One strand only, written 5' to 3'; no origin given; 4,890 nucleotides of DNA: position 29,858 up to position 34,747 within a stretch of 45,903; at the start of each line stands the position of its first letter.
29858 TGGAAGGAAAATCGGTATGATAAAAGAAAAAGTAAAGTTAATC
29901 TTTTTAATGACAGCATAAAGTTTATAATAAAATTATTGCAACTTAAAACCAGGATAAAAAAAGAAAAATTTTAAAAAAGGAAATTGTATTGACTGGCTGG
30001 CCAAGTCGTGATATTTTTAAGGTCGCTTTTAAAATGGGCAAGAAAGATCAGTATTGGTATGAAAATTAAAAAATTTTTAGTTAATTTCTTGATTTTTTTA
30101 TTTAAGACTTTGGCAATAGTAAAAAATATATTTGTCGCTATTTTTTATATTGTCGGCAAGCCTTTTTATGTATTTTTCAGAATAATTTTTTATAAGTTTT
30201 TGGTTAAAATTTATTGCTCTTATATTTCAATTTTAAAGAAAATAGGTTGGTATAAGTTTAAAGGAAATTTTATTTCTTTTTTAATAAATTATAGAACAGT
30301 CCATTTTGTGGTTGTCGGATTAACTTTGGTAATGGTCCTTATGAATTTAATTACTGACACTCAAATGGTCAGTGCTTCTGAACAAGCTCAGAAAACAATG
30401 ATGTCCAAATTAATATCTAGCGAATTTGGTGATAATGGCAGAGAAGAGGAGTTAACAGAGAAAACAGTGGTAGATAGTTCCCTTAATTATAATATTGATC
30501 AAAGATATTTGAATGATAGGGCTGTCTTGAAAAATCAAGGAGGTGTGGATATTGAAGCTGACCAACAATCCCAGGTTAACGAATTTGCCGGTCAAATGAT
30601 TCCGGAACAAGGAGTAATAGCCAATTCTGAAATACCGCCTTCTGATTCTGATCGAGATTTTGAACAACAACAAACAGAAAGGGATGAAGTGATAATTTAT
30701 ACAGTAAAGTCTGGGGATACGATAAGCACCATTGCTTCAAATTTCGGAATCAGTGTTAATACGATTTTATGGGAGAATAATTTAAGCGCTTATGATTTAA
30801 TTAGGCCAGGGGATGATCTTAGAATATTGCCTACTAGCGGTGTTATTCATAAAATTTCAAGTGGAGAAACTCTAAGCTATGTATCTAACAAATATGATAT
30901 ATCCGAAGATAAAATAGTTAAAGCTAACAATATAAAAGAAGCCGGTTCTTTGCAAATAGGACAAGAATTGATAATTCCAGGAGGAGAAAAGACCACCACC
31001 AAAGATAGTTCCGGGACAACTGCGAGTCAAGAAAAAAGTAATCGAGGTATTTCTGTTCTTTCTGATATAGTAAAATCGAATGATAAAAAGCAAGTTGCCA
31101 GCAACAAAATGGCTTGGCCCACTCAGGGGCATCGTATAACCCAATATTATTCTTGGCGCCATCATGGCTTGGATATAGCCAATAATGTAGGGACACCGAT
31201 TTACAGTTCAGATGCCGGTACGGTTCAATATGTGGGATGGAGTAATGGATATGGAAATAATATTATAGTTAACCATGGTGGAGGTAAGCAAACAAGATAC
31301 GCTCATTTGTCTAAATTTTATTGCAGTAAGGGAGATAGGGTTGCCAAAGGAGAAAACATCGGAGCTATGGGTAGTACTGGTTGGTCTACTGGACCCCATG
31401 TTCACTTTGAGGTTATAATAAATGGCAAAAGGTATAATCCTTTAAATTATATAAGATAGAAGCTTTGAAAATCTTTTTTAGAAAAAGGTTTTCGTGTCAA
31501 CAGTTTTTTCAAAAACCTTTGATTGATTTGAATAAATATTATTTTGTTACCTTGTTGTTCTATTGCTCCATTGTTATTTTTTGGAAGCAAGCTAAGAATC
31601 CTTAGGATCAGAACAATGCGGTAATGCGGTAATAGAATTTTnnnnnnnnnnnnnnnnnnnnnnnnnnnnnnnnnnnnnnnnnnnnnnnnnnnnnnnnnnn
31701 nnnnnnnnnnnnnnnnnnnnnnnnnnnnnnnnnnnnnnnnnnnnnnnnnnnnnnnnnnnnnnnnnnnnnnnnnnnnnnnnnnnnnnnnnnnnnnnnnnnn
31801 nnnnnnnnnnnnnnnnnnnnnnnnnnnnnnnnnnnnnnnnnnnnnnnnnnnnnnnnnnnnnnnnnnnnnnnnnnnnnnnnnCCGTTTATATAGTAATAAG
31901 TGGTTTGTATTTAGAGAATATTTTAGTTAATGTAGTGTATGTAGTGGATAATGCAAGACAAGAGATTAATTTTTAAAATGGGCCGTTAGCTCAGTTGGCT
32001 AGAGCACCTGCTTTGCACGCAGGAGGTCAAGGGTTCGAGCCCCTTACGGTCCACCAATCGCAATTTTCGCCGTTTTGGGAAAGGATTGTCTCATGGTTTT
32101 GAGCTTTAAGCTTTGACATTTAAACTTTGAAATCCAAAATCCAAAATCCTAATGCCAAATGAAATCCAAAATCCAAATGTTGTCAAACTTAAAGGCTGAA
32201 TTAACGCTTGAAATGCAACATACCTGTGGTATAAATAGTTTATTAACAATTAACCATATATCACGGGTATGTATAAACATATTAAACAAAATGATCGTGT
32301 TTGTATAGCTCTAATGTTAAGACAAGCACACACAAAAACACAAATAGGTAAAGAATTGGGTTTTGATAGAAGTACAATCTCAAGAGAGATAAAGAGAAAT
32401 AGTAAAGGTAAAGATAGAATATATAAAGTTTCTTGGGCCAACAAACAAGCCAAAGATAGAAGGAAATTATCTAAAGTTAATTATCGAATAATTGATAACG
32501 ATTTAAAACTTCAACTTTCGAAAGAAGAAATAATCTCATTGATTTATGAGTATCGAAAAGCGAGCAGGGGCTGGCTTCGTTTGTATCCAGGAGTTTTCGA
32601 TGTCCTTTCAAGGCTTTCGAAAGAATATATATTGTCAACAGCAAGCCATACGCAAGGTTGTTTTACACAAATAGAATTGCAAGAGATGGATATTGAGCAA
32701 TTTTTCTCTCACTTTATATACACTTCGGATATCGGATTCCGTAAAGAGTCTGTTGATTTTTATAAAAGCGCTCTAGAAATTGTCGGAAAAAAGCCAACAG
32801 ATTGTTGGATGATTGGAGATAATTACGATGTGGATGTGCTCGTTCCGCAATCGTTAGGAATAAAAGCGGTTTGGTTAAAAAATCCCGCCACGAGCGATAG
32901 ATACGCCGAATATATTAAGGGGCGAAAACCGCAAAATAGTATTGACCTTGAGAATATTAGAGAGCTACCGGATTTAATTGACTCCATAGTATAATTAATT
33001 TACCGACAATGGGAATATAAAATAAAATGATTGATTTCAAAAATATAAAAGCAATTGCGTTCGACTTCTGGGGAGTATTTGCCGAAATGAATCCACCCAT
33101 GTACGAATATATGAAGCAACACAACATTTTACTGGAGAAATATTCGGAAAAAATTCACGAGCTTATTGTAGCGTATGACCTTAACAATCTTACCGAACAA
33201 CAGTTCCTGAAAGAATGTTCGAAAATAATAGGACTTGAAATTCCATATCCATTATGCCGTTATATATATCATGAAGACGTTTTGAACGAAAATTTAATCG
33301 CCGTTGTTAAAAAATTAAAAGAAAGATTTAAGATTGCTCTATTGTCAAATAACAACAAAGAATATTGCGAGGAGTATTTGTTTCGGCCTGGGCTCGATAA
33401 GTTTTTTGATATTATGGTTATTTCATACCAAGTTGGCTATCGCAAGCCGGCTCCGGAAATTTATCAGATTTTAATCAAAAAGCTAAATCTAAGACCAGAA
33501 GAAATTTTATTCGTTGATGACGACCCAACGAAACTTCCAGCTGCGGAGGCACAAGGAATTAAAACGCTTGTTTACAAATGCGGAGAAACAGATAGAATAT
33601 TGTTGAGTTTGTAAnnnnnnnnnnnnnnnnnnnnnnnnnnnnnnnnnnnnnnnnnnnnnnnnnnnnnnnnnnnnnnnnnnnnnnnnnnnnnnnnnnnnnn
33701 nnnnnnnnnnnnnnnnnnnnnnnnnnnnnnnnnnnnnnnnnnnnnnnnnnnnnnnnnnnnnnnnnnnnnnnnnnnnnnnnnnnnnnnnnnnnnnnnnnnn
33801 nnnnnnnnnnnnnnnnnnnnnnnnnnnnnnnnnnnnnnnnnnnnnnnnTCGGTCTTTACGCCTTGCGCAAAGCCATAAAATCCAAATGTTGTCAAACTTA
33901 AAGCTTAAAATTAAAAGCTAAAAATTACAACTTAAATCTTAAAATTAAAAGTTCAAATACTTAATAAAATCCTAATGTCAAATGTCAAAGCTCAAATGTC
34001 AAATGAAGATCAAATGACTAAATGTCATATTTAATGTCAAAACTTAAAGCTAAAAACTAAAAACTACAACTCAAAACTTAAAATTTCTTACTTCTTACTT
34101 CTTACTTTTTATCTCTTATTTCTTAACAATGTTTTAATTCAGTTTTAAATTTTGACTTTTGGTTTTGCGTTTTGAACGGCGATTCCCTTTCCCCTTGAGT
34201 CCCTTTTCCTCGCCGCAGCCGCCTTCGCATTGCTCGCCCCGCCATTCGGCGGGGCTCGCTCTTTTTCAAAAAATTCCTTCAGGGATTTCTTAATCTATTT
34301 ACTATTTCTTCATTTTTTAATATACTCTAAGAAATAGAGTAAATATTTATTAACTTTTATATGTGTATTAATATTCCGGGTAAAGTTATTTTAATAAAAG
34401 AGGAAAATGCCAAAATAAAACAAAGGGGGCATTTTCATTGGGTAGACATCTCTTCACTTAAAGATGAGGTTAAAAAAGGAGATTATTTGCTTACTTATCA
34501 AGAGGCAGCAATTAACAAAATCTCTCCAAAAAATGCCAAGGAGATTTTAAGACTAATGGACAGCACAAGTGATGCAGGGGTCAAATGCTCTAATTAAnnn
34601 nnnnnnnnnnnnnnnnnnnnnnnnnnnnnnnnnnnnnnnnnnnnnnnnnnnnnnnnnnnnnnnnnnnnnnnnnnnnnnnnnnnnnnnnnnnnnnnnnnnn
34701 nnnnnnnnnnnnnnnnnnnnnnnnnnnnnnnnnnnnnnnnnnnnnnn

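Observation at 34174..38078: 3.7-kb hydrogenase cassette bracketed by ~107-bp near-identical inverted repeats inside much longer inverted low-complexity arms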

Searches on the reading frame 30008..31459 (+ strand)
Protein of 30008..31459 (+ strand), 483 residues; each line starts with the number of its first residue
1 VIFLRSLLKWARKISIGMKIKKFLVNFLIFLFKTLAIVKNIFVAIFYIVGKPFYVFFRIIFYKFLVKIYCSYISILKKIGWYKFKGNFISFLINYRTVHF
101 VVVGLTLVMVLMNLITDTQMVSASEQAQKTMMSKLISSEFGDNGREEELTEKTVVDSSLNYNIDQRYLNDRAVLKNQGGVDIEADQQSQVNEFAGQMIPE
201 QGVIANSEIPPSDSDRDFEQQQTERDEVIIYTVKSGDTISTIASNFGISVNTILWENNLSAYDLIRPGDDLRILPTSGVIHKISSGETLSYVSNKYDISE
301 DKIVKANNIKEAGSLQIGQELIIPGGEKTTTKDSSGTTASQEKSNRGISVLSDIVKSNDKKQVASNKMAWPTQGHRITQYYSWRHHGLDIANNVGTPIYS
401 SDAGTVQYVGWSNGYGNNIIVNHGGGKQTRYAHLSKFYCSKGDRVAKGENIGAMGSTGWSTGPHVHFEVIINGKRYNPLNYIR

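Call 10: search_protein_families(library=pfam, proteins=[window:30008-31459:+], max_evalue=0.01)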
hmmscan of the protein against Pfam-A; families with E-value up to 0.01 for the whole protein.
window:30008-31459:+ (483 aa): 5 families
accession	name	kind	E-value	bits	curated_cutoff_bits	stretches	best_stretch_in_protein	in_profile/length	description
PF01551.29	Peptidase_M23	-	1.2e-32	112.4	28.7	1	385-478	3-96/96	Peptidase family M23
PF01476.26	LysM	-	1.2e-25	89.6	20.9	2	231-273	1-42/43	LysM domain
PF23473.1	LysM3_LYK4_5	-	6.6e-10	39.3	29.3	1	231-265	5-38/48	LYK4/5 LysM3 domain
PF23446.1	LysM1_NFP_LYK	-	3.2e-06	28.3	36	0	288-324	17-54/60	NFP/LYK LysM1 domain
PF23462.1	LysM3_NFP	-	0.00057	20.8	28.1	0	231-259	5-33/48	NFP LysM3 domain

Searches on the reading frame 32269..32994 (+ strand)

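Call 10: search_protein_families(library=pfam, proteins=[window:32269-32994:+], max_evalue=0.01)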
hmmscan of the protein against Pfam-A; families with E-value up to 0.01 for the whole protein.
window:32269-32994:+ (241 aa): 6 families
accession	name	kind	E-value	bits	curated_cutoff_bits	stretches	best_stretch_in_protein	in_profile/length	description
PF13936.12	HTH_38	-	6.6e-11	42.2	27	1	2-44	2-44/44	Helix-turn-helix domain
PF13419.12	HAD_2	-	1.4e-10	42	23.8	1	81-202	54-177/178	Haloacid dehalogenase-like hydrolase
PF00702.32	Hydrolase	-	1.2e-09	39.3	26.4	1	78-191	70-185/191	haloacid dehalogenase-like hydrolase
PF13242.12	Hydrolase_like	-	2.5e-07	30.9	22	1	158-214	3-59/75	HAD-hyrolase-like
PF13384.12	HTH_23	-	1.8e-05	24.8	24.6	1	9-47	6-45/50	Homeodomain-like domain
PF13551.12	HTH_29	-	0.0032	18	28.1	1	13-60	4-52/64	Winged helix-turn helix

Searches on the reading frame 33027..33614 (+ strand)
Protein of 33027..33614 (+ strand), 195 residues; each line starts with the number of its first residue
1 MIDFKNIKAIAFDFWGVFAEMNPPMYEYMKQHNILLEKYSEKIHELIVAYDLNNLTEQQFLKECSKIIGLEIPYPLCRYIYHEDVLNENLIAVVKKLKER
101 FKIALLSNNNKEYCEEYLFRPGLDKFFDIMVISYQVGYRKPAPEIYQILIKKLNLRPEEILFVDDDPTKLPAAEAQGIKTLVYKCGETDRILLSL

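Call 10: search_protein_families(library=pfam, proteins=[window:33027-33614:+], max_evalue=0.01)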
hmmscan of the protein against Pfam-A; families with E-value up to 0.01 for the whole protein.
window:33027-33614:+ (195 aa): 4 families
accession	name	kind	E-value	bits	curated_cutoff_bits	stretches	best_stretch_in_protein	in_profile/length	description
PF00702.32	Hydrolase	-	7.8e-22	79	26.4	1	7-175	1-189/191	haloacid dehalogenase-like hydrolase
PF13419.12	HAD_2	-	3.4e-17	63.6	23.8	1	11-182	2-177/178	Haloacid dehalogenase-like hydrolase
PF13242.12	Hydrolase_like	-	8.6e-06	26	22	1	138-190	2-55/75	HAD-hyrolase-like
PF03031.24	NIF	-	0.00037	20.6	21.8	1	93-194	46-145/160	NLI interacting factor-like phosphatase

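Call 36: find_encoding_contigs(protein=window:33027-33614:+, flank=6000, max_places=10)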
Protein window:33027-33614:+ (195 aa): 4 contigs read that carry it; 4 places shown.
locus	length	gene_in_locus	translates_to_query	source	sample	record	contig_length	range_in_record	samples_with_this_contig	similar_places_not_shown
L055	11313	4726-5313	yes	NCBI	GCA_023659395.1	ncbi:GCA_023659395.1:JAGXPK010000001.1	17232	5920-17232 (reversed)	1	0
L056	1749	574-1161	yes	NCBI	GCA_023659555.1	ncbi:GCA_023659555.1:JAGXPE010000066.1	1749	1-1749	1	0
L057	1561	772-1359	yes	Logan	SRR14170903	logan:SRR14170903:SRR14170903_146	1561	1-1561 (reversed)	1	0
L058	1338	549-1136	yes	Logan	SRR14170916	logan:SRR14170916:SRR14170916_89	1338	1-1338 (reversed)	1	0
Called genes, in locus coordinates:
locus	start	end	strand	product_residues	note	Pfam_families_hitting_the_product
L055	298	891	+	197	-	-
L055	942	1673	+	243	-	PF00535:Glycos_transf_2, PF13641:Glyco_tranf_2_3 (weak)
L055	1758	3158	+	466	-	PF01476:LysM, PF23446:LysM1_NFP_LYK (faint), PF23473:LysM3_LYK4_5 (faint), PF01476:LysM, PF01551:Peptidase_M23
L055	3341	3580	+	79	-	-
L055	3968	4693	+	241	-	PF00702:Hydrolase, PF13384:HTH_23 (faint), PF13936:HTH_38, PF13419:HAD_2, PF13242:Hydrolase_like (weak)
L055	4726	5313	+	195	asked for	PF00702:Hydrolase, PF13419:HAD_2, PF13242:Hydrolase_like (weak)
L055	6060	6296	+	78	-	PF01455:HupF_HypC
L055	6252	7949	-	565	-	PF01058:Oxidored_q6, PF00374:NiFeSe_Hases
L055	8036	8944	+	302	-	PF00892:EamA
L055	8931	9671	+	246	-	PF19927:DUF6390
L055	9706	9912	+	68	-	-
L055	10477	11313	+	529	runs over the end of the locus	PF01555:N6_N4_Mtase, PF01170:UPF0020 (faint)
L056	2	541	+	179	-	?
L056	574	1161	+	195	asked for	PF00702:Hydrolase, PF13419:HAD_2, PF13242:Hydrolase_like (weak)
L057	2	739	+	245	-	?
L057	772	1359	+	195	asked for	PF00702:Hydrolase, PF13419:HAD_2, PF13242:Hydrolase_like (weak)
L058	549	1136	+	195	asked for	PF00702:Hydrolase, PF13419:HAD_2, PF13242:Hydrolase_like (weak)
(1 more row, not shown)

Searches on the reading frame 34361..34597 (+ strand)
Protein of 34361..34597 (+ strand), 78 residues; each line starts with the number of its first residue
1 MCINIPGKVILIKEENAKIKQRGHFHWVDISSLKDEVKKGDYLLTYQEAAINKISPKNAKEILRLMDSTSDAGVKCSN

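Call 10: search_protein_families(library=pfam, proteins=[window:34361-34597:+], max_evalue=0.01)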
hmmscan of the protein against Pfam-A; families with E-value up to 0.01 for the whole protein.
window:34361-34597:+ (78 aa): 1 family
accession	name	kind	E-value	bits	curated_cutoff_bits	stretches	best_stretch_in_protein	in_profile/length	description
PF01455.23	HupF_HypC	-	1.6e-14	54.2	28.5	1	1-66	1-65/65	HupF/HypC family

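Call 92: find_encoding_contigs(protein=window:34361-34597:+, flank=4000, max_places=10)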
Protein window:34361-34597:+ (78 aa): 5 contigs read that carry it; 2 places shown.
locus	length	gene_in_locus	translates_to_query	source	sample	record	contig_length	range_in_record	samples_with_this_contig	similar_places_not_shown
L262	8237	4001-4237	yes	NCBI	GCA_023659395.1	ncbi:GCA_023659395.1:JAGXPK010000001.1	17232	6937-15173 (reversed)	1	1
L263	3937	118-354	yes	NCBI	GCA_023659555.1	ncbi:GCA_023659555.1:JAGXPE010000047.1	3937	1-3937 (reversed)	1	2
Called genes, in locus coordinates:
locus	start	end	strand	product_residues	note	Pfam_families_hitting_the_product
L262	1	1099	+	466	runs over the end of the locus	PF01476:LysM, PF23446:LysM1_NFP_LYK (faint), PF23473:LysM3_LYK4_5 (faint), PF01476:LysM, PF01551:Peptidase_M23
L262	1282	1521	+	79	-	-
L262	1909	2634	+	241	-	PF00702:Hydrolase, PF13384:HTH_23 (faint), PF13936:HTH_38, PF13419:HAD_2, PF13242:Hydrolase_like (weak)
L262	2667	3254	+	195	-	PF00702:Hydrolase, PF13419:HAD_2, PF13242:Hydrolase_like (weak)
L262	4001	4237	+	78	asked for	PF01455:HupF_HypC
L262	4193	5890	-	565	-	PF01058:Oxidored_q6, PF00374:NiFeSe_Hases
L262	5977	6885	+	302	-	PF00892:EamA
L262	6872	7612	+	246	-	PF19927:DUF6390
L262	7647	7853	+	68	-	-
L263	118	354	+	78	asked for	PF01455:HupF_HypC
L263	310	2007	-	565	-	PF01058:Oxidored_q6, PF00374:NiFeSe_Hases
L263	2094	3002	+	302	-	PF00892:EamA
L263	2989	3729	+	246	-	PF19927:DUF6390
